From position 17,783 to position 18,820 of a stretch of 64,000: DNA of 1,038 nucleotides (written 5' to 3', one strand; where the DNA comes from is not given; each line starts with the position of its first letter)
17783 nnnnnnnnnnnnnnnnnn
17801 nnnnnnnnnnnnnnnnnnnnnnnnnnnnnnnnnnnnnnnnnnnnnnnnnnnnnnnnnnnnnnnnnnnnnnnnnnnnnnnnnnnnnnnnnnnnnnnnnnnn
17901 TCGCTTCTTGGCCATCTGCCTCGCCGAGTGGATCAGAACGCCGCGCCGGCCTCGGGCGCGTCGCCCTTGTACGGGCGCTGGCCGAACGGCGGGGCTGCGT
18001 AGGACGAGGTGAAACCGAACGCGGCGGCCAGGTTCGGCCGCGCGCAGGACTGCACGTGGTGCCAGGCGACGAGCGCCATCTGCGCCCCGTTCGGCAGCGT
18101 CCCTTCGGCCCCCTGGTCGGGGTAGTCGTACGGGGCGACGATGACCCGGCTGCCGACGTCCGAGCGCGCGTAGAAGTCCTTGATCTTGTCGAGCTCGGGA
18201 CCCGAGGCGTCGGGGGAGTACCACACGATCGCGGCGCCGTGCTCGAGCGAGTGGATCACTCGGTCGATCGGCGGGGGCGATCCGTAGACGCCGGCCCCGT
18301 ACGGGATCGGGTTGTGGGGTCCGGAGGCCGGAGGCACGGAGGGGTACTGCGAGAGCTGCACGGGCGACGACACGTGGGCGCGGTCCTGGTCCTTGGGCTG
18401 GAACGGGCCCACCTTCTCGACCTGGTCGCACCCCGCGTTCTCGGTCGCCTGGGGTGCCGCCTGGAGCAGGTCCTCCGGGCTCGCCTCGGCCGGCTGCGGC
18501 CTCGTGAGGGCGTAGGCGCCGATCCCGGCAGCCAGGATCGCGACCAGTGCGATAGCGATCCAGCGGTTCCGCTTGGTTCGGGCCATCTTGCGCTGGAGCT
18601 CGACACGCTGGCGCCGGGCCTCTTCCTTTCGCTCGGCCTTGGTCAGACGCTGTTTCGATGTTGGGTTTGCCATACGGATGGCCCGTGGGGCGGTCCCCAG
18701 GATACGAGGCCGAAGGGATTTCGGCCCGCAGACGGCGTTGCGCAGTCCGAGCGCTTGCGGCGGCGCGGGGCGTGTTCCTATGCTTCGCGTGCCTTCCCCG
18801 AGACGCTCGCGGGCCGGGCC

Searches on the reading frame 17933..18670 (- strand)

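Call 24: search_protein_families(library=pfam, proteins=[window:17933-18670:-])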
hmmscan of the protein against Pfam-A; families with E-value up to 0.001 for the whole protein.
window:17933-18670:- (245 aa): 1 family
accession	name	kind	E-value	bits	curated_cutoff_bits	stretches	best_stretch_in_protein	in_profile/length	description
PF11303.13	DUF3105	-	1.4e-18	67.6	25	1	108-228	9-119/130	Protein of unknown function (DUF3105)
